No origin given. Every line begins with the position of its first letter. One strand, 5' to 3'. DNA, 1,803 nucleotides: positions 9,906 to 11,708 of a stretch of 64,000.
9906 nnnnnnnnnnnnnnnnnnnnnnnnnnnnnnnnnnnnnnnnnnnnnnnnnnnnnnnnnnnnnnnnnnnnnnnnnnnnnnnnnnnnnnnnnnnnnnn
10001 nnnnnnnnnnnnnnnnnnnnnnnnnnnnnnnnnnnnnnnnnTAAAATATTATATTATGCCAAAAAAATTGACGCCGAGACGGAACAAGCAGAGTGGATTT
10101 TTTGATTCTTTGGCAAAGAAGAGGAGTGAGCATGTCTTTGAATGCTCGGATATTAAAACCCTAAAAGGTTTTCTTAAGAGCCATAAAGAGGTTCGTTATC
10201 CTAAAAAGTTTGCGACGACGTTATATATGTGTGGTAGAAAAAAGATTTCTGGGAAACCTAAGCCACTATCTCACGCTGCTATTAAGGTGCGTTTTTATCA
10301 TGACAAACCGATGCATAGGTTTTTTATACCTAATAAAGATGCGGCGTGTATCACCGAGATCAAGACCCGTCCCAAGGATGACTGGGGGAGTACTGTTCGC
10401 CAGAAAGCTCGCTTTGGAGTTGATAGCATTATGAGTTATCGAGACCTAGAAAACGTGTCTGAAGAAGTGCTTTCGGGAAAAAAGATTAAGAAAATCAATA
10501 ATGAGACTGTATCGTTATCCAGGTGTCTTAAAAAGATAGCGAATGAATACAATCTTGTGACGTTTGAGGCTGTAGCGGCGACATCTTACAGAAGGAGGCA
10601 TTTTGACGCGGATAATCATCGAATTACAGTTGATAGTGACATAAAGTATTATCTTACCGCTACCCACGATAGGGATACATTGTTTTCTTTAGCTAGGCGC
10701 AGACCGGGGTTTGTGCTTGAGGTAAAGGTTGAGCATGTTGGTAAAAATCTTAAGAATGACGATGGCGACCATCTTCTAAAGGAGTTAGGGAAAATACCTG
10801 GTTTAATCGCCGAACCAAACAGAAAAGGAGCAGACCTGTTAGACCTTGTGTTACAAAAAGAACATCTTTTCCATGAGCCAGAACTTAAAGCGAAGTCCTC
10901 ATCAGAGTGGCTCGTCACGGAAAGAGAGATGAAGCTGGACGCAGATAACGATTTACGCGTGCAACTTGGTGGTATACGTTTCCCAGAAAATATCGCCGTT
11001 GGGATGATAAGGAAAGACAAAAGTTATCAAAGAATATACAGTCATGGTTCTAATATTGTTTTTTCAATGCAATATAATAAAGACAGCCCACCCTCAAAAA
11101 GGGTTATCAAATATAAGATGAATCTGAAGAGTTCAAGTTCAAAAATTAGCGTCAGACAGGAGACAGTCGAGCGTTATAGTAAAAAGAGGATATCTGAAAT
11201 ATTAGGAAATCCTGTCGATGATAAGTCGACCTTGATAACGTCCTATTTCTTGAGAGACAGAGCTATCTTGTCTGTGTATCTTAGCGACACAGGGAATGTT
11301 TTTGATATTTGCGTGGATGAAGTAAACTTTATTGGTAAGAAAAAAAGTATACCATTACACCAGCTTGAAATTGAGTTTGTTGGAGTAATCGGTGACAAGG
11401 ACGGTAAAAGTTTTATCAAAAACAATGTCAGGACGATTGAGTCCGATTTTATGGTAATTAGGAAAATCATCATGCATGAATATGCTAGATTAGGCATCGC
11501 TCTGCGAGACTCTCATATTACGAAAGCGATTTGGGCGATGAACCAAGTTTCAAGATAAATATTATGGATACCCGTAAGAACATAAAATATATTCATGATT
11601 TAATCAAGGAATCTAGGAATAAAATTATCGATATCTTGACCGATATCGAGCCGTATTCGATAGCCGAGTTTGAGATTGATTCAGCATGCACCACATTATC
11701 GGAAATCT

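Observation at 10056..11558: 500-aa basic protein with a possible triphosphate-tunnel (CYTH/VTC-like) N-terminal half and an unassigned C-terminal half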

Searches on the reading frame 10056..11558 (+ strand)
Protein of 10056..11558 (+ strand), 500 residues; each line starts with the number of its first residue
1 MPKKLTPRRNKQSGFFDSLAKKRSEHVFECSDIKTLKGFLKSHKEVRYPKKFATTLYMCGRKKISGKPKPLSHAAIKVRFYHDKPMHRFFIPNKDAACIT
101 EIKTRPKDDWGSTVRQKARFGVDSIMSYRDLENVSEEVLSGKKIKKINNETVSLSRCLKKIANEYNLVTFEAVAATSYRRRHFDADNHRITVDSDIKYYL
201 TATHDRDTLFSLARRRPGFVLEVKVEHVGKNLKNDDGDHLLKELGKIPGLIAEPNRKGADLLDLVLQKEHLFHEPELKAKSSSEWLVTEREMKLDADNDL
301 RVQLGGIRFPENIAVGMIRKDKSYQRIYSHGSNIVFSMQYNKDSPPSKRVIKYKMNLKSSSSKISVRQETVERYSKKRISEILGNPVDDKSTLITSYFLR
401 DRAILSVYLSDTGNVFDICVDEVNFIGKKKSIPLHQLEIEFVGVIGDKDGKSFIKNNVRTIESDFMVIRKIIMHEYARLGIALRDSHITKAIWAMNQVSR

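Call 3: search_protein_families(library=pfam, proteins=[window:10056-11558:+], max_evalue=1)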
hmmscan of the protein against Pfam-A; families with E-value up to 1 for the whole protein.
window:10056-11558:+ (500 aa): 0 families

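Call 4: search_protein_families(library=ncbifam, proteins=[window:10056-11558:+], max_evalue=1)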
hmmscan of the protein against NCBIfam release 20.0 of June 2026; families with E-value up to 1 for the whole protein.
window:10056-11558:+ (500 aa): 0 families

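Call 5: find_homologous_proteins(query=window:10056-11555:+, max_evalue=0.001)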
Query window:10056-11555:+ (500 aa): 3 proteins with E <= 0.001 among 8000 candidates.
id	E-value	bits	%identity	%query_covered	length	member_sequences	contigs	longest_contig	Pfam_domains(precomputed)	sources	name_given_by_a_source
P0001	0.0e+0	1121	100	100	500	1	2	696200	-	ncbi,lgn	-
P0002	7.6e-244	828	73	100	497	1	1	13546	-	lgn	-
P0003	9.0e-55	204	32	98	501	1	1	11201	PF09359.16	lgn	-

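Call 6: search_solved_structures(query=window:10056-11555:+, max_evalue=10)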
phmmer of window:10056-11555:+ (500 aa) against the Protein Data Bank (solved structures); distinct sequences matched with E-value up to 10: 1.
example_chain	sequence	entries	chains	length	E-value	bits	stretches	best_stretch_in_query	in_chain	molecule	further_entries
9x1v_B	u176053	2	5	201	1.6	10.4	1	204-260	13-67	Phosphoprotein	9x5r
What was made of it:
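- Tried and rejected: Direct Pfam and NCBIfam scans of the window protein found nothing (calls 3, 4), and a direct PDB sequence search gave only a chance hit (call 6).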

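Call 8: search_protein_families(library=pfam, proteins=[P0002, P0003], max_evalue=10)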
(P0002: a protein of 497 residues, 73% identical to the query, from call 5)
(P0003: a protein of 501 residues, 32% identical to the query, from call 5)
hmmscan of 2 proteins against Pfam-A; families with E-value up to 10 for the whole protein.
P0002 (497 aa): 2 families
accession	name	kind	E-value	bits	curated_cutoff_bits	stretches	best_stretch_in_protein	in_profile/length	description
PF24655.1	DUF7645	-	0.0089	16.4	27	1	141-184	15-57/62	Domain of unknown function (DUF7645)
PF08661.17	Rep_fac-A_3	-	0.17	12.6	23.5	1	356-394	38-77/105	Replication factor A protein 3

P0003 (501 aa): 3 families
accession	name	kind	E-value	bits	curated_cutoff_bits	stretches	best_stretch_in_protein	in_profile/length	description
PF09359.15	VTC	-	1.3e-11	45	23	1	42-225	38-205/235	VTC domain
PF24905.1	TTC3_9th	-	0.093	12.9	27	1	354-379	4-30/60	TTC3, helical domain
PF14156.11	AbbA_antirepres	-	0.11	12.9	27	1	427-462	26-61/63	Antirepressor AbbA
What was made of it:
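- Closest known: Yeast Vtc4p catalytic tunnel domain. Same: The N-half of relatives passes the Pfam VTC threshold (call 8).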

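Call 10: find_encoding_contigs(protein=P0003, flank=10000, max_places=4)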
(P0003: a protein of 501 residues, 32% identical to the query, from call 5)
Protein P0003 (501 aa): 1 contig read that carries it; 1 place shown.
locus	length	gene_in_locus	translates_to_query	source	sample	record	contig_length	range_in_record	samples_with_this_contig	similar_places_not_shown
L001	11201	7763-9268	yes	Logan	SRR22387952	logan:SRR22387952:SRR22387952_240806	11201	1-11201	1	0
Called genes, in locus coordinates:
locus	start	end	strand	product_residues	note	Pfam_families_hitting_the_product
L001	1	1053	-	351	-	?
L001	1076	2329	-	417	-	PF00202:Aminotran_3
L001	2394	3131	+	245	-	PF00106:adh_short, PF01370:Epimerase (weak), PF13561:adh_short_C2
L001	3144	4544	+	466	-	-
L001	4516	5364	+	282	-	PF01633:Choline_kinase (weak), PF01636:APH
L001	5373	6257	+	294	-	PF16261:DUF4915 (weak)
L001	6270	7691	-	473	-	-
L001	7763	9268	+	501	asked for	PF09359:VTC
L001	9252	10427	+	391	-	PF00171:Aldedh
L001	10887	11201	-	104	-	?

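Call 11: find_encoding_contigs(protein=P0002, flank=10000, max_places=4)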
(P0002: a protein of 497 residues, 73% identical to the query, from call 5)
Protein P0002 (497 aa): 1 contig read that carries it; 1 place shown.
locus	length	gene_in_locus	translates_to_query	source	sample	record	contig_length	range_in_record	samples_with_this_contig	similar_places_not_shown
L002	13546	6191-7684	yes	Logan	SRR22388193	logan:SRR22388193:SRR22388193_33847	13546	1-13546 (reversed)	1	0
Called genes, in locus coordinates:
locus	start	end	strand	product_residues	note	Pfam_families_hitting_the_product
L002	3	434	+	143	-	?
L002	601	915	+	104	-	-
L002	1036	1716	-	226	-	PF22769:DCD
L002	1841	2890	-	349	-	PF02511:Thy1 (faint)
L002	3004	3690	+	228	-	PF02223:Thymidylate_kin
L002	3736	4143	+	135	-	PF05014:Nuc_deoxyrib_tr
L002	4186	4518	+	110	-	PF03819:MazG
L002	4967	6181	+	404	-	PF00202:Aminotran_3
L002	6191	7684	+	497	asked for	-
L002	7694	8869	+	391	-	PF00171:Aldedh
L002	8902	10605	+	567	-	PF03485:Arg_tRNA_synt_N, PF00750:tRNA-synt_1d, PF05746:DALR_1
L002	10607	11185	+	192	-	PF01712:dNK (faint), PF02223:Thymidylate_kin (faint), PF13207:AAA_17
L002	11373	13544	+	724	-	?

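Call 13: search_protein_representatives(alignment_id=A1)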
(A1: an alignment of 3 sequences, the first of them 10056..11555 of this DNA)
Query: 3 sequences, 500 profile positions. Proteins with E-value up to 0.001 (for the whole library): 54; up to 1e-10: 33; up to 1e-30: 19. The best 54 are listed.
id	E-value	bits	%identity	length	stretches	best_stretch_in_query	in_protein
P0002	1.7e-284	960.3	-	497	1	1-498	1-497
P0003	3.0e-236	801.1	-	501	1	8-500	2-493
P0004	7.8e-94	331.4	-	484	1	19-498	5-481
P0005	4.0e-77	276.2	-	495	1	41-497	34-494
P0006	3.1e-72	260.1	-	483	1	21-498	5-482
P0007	5.0e-68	246.2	-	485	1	19-497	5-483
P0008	1.7e-54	201.6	-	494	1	22-498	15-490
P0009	4.0e-48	180.6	-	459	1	22-497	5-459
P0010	4.3e-48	180.5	-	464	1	19-495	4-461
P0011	6.5e-43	163.4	-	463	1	22-497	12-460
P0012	3.8e-40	154.3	-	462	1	21-495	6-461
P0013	1.1e-37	146.1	-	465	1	165-498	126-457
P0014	9.3e-37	143.1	-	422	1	266-498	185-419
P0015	5.5e-35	137.2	-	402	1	269-500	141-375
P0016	1.8e-33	132.2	-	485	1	41-495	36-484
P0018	4.7e-31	124.3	-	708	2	171-495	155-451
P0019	6.5e-31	123.8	-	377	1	269-498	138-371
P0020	8.1e-31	123.5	-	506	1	271-495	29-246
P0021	4.1e-27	111.3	-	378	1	270-498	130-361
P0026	5.6e-23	97.6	-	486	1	16-494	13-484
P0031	1.4e-17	79.8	-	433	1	259-496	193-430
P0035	1.1e-10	57.0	-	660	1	32-233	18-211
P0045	7.5e-07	44.4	-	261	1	283-496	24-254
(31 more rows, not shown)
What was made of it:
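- Rarity: 54 clusters at E<=1e-3 among 1.84e9 representatives (call 13).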

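Call 15: find_homologous_proteins(query=A2, max_evalue=0.001)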
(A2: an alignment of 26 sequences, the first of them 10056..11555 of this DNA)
Query A2 (26 sequences) (500 aa, profile of the alignment): 3 proteins with E <= 0.001 among 8000 candidates.
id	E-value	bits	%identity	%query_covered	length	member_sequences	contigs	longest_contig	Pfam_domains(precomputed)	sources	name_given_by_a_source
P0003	1.4e-148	514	32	98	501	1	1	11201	PF09359.16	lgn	-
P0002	3.7e-138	479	73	100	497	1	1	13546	-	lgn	-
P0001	1.8e-135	470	100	100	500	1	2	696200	-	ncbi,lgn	-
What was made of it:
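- Tried and rejected: The word-indexed homologue search with the 26-sequence profile returned only the same 3 proteins and was wasted (call 15).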

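Call 18: search_solved_structures(query=A2, max_evalue=10, show_alignments=3)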
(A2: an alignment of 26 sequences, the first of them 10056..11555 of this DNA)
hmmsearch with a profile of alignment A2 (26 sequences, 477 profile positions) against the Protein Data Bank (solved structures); distinct sequences matched with E-value up to 10: 1.
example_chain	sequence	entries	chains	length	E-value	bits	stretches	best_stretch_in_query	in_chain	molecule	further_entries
3g3o_A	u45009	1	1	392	0.01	17.6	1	38-188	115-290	Vacuolar transporter chaperone 2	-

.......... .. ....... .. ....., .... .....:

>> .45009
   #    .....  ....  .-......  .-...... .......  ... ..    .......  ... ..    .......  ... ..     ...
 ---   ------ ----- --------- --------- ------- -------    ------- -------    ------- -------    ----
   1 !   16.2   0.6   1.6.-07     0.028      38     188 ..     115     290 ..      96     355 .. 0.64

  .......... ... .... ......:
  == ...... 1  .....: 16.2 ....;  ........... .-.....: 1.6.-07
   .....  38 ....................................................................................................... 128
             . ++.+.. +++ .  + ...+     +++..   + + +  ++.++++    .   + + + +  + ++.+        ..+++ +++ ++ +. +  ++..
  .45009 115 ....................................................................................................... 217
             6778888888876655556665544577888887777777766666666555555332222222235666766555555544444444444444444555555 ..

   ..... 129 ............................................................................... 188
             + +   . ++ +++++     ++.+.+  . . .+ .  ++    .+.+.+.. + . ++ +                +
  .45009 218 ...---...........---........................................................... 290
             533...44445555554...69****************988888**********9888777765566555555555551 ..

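Call 19: search_protein_families(library=pfam, alignment_id=A2, max_evalue=0.1)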
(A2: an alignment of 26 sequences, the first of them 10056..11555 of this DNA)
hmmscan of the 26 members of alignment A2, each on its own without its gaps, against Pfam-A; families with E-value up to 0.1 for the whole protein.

A. member 1, window:10056-11555:+ (500 aa): 0 families

B. families by the number of members that match (of 26 scanned): 7 families
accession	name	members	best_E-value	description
PF09359.15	VTC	18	1.3e-11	VTC domain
PF07614.16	DUF1577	1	0.0046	Protein of unknown function (DUF1577)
PF24655.1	DUF7645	1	0.0089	Domain of unknown function (DUF7645)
PF01869.26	BcrAD_BadFG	1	0.027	BadF/BadG/BcrA/BcrD ATPase family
PF12227.13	DUF3603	1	0.027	Protein of unknown function (DUF3603)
PF01705.24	CX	1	0.057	CX module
PF24905.1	TTC3_9th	1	0.093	TTC3, helical domain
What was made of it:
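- On VTC domain / polyphosphate polymerase (PF09359): In all, 18 of 26 family members hit at E<=0.1 (calls 8, 19).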

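Call 20: search_protein_families(library=pfam, proteins=[P0013, P0014, P0015, P0018, P0019, P0020, P0021, P0031, P0035, P0045], max_evalue=0.1)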
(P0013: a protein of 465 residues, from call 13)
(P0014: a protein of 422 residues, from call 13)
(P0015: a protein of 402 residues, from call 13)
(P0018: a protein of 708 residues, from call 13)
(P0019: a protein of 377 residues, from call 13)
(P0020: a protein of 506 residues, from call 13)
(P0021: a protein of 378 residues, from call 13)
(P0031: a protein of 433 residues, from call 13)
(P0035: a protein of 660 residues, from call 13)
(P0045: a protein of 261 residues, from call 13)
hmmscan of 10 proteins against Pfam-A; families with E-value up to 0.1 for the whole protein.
P0013 (465 aa): 0 families

P0014 (422 aa): 0 families

P0015 (402 aa): 0 families

P0018 (708 aa): 0 families

P0019 (377 aa): 0 families

P0020 (506 aa): 0 families

P0021 (378 aa): 0 families

P0031 (433 aa): 0 families

P0035 (660 aa): 1 family
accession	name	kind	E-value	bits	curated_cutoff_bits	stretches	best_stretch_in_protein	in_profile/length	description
PF17251.8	Pom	-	0.095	12.5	22.4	0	127-174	98-143/285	Protochlamydia outer membrane protein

P0045 (261 aa): 1 family
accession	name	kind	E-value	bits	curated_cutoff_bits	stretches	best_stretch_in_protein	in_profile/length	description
PF01012.27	ETF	-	0.015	15.6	26.7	1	54-182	34-157/181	Electron transfer flavoprotein domain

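Call 24: find_related_loci(query=A1, collection=genome_contigs, flank=10000)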
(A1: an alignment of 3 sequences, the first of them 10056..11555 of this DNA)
Query A1 (500 aa) in genome_contigs; peptide patterns used: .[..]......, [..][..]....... (x = any residue, [..] = any of these).
51 stretches matched a pattern, but none encodes a relative of the query by tblastn (E <= 1e-3).

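Call 25: find_encoding_contigs(protein=P0004, flank=8000, max_places=3)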
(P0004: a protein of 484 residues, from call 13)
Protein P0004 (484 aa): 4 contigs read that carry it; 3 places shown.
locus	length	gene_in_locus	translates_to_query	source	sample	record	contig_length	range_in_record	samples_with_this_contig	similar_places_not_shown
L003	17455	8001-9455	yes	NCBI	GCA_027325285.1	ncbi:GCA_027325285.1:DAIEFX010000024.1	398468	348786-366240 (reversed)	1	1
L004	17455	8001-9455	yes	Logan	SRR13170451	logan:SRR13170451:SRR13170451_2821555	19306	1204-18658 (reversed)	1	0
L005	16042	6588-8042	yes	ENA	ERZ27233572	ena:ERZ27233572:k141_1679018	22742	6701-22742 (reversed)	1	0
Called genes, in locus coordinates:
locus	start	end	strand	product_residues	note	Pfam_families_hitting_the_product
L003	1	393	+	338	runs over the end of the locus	-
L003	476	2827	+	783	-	-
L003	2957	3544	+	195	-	-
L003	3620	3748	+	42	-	-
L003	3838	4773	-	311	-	-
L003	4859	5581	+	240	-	-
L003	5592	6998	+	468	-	-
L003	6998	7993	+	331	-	PF01636:APH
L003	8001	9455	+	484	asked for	-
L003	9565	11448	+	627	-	PF03485:Arg_tRNA_synt_N, PF00750:tRNA-synt_1d, PF05746:DALR_1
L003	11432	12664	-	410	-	PF00171:Aldedh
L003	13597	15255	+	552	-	PF16927:HisKA_7TM, PF07730:HisKA_3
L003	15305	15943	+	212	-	PF00072:Response_reg, PF00196:GerE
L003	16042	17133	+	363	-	-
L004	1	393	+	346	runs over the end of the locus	?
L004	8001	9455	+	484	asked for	-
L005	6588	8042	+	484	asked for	-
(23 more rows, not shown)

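Call 26: find_encoding_contigs(protein=P0005, flank=10000, max_places=2)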
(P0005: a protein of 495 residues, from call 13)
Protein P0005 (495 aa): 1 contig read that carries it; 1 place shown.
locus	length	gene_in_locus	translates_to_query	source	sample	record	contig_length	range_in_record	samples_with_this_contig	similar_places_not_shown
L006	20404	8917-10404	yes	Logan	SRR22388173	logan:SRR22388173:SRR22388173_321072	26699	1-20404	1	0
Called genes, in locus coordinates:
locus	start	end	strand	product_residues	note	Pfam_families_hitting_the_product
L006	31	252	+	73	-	PF13560:HTH_31, PF12844:HTH_19, PF01381:HTH_3, PF13443:HTH_26 (weak)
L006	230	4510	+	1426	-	-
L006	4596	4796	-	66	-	-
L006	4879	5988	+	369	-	PF04055:Radical_SAM, PF13353:Fer4_12 (weak)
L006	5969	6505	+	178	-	PF00293:NUDIX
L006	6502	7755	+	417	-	PF00202:Aminotran_3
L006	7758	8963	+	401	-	PF00171:Aldedh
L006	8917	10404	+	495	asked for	PF09359:VTC (weak)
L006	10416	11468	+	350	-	PF03485:Arg_tRNA_synt_N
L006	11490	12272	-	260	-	PF19420:DDAH_eukar, PF02274:ADI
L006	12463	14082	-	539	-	PF00239:Resolvase, PF07508:Recombinase (faint), PF13408:Zn_ribbon_recom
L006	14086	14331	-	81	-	-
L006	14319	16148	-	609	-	PF09250:Prim-Pol, PF08708:PriCT_1, PF13481:AAA_25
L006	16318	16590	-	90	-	-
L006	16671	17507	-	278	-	-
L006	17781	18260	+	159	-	-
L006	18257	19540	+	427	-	-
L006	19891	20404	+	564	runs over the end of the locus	PF02463:SMC_N (faint), PF13175:AAA_15 (weak), PF13304:AAA_21, PF13175:AAA_15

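Call 27: find_encoding_contigs(protein=P0010, flank=10000, max_places=2)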
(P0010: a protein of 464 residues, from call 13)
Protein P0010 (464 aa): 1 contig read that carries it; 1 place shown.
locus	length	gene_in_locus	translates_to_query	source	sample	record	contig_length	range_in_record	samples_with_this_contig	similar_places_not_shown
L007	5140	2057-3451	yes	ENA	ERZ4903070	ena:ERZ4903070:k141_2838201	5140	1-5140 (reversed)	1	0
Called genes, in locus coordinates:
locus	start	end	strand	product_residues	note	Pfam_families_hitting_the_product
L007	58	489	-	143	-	-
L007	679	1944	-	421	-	-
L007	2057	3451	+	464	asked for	PF09359:VTC (weak)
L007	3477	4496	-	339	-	PF01263:Aldose_epim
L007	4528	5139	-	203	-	?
